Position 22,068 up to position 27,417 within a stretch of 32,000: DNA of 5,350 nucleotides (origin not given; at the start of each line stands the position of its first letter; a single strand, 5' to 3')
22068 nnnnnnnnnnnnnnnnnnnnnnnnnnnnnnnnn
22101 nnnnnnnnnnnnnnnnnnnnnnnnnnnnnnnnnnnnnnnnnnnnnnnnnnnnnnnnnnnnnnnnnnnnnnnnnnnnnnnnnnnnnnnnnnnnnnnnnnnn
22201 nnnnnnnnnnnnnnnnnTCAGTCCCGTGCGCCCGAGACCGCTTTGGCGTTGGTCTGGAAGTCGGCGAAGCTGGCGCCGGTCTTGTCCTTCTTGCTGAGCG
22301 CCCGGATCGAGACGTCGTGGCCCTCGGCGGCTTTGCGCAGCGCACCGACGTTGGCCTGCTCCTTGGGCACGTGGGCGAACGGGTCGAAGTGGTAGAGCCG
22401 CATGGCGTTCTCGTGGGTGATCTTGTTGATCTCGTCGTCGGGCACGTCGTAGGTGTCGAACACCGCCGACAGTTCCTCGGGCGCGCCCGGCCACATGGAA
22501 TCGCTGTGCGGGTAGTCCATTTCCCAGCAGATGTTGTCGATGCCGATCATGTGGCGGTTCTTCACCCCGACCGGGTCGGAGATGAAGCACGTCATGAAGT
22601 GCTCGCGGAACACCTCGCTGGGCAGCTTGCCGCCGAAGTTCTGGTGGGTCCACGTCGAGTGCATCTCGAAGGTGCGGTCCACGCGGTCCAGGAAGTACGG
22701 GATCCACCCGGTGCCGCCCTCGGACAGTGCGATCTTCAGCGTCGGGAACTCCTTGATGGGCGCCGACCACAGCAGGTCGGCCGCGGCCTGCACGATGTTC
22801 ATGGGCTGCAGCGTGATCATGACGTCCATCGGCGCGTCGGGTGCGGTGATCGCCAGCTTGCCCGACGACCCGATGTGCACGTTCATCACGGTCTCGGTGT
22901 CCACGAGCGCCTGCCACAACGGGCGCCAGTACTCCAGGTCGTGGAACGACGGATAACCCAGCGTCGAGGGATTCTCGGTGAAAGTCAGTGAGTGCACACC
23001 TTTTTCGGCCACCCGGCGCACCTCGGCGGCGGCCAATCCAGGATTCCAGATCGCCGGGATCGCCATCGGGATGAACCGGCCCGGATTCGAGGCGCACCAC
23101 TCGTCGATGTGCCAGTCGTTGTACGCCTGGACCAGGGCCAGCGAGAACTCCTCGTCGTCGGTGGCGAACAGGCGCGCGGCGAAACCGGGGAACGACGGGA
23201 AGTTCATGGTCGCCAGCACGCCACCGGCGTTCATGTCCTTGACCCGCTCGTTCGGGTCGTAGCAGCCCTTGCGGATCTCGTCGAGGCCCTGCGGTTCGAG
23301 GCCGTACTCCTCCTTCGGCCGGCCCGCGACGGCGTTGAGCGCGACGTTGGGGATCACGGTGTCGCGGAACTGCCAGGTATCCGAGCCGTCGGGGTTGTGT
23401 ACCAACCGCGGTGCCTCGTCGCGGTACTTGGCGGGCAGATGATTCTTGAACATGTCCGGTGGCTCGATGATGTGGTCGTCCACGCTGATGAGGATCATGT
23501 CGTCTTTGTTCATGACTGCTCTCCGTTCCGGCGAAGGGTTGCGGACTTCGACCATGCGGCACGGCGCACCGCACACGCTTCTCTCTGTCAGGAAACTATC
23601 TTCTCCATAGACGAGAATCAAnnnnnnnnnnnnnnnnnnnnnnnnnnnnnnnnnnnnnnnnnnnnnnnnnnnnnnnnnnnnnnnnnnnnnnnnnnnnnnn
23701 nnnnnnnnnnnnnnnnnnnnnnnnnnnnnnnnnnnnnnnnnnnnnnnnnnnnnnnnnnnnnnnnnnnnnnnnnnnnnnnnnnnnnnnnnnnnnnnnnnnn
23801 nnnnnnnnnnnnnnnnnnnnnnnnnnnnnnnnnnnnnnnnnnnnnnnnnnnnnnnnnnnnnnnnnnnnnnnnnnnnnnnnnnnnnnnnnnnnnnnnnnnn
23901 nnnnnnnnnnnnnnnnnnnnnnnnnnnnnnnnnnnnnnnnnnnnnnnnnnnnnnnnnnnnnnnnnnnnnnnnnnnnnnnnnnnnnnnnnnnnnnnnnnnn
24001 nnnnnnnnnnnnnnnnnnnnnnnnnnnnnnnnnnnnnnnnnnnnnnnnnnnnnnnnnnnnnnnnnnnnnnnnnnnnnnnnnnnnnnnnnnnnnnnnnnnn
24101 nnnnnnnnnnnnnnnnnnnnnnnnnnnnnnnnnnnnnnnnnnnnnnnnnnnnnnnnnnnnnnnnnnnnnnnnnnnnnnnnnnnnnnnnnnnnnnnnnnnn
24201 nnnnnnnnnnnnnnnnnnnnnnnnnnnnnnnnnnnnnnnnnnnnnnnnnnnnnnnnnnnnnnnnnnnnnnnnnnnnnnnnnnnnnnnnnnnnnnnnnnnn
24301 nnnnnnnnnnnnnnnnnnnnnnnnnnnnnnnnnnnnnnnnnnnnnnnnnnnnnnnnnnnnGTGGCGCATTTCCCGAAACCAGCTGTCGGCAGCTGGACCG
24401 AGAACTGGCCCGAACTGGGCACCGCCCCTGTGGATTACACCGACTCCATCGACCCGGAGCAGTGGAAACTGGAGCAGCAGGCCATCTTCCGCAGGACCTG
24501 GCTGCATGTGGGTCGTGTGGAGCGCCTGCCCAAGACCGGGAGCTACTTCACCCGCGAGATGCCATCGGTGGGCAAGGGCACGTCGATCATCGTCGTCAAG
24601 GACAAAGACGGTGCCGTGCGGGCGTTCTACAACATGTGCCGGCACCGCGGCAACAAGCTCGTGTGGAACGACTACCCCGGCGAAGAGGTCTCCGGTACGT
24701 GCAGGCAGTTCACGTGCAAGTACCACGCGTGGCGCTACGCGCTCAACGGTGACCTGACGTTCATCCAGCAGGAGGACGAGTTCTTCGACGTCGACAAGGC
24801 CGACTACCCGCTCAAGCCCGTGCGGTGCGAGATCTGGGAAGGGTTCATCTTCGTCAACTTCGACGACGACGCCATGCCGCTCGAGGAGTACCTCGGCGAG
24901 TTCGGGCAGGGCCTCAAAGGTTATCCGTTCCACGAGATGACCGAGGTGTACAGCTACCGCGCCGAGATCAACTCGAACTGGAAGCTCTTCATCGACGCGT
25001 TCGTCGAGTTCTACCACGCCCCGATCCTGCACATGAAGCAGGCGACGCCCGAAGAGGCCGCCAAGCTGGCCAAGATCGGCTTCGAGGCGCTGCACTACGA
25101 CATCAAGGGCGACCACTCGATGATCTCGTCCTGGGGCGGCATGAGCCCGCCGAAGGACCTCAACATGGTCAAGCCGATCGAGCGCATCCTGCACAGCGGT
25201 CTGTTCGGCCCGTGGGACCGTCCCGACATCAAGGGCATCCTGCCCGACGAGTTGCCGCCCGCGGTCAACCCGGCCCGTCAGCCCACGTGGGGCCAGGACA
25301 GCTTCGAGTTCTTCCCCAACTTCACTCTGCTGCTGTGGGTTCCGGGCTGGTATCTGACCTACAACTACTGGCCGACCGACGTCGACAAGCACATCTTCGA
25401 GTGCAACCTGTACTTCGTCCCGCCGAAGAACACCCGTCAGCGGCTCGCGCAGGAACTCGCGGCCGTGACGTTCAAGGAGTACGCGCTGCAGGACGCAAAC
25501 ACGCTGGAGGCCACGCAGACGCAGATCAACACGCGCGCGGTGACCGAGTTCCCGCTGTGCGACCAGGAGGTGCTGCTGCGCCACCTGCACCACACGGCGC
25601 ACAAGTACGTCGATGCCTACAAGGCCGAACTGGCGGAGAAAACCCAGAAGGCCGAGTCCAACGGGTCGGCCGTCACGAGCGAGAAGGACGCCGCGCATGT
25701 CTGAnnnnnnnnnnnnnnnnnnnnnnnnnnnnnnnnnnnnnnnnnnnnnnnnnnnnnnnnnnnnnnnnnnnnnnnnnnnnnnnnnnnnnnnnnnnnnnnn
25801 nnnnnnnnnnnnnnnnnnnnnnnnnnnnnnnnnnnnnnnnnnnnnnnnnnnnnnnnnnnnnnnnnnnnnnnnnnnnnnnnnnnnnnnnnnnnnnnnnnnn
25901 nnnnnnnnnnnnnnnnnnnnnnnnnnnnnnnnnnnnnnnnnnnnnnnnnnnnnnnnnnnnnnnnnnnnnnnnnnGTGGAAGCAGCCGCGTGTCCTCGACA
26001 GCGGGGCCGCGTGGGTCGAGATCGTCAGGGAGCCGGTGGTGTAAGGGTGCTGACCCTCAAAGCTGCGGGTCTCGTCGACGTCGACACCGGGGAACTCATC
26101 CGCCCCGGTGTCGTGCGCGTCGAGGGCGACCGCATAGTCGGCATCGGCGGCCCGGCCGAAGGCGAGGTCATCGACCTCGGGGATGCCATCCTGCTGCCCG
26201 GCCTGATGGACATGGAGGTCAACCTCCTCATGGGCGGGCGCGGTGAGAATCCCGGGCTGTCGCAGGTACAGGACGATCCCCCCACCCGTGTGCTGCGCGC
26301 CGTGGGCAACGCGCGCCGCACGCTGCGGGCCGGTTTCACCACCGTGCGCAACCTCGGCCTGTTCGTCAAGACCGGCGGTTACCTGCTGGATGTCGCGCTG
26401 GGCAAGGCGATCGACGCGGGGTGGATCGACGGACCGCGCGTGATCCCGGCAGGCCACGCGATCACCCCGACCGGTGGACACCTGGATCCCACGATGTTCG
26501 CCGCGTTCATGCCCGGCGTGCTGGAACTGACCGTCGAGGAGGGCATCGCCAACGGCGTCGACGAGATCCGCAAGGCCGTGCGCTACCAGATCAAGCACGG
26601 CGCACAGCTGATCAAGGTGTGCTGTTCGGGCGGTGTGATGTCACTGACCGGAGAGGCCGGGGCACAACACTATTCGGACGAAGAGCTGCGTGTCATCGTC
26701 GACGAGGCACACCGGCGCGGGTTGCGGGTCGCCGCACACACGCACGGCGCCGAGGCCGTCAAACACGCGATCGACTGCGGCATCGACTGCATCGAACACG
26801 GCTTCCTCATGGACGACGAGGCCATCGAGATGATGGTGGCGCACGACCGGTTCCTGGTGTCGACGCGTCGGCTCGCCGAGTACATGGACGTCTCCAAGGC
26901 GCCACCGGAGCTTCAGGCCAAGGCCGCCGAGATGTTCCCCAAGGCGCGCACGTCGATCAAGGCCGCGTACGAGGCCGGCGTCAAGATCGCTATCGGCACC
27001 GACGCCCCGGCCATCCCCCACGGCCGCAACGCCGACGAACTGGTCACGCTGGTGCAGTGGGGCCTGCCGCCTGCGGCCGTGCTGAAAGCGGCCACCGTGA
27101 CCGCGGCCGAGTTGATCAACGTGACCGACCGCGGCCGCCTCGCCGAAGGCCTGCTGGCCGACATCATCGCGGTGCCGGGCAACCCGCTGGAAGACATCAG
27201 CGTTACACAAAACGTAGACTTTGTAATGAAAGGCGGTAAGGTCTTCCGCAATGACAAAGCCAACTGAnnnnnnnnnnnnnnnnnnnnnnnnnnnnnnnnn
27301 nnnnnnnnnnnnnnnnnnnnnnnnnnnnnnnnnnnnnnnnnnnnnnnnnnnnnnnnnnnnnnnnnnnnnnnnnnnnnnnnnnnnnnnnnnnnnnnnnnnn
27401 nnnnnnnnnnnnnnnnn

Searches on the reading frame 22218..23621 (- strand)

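Call 23: search_protein_families(library=pfam, proteins=[window:22218-23621:-], max_evalue=0.00001)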
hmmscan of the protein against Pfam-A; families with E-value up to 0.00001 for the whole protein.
window:22218-23621:- (467 aa): 1 family
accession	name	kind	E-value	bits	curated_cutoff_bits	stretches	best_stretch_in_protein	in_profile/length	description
PF04909.20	Amidohydro_2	-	1.5e-31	110.7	26.4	1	119-412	17-289/289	Amidohydrolase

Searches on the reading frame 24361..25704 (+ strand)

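Call 23: search_protein_families(library=pfam, proteins=[window:24361-25704:+], max_evalue=0.00001)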
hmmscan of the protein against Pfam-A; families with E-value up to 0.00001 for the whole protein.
window:24361-25704:+ (447 aa): 2 families
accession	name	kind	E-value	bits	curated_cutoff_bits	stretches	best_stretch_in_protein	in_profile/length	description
PF00848.25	Ring_hydroxyl_A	-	2.1e-32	113.2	24.9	1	190-418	1-207/208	Ring hydroxylating alpha subunit (catalytic domain)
PF00355.32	Rieske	-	2.1e-12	47.2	20.3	1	47-139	2-82/88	Rieske [2Fe-2S] domain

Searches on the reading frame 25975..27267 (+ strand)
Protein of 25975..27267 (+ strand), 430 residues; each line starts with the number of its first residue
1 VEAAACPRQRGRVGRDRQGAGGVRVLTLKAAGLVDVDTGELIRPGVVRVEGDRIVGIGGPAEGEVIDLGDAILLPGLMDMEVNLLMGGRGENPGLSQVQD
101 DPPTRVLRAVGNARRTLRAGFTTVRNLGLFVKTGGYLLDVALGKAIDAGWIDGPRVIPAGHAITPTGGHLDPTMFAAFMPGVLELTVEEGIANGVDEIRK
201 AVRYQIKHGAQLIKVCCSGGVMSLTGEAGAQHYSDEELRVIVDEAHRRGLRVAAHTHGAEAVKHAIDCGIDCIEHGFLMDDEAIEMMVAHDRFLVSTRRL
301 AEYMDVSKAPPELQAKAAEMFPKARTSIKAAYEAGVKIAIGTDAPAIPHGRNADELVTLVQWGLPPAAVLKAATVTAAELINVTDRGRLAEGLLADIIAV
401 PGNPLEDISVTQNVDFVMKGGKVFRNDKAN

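Call 23: search_protein_families(library=pfam, proteins=[window:25975-27267:+], max_evalue=0.00001)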
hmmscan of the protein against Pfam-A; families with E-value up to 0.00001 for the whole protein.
window:25975-27267:+ (430 aa): 2 families
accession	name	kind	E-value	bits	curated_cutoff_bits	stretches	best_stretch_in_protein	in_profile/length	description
PF01979.26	Amidohydro_1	-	1e-38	133.9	25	1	72-423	1-344/345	Amidohydrolase family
PF07969.17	Amidohydro_3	-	1.5e-10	41.6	29.7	1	228-406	254-450/472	Amidohydrolase family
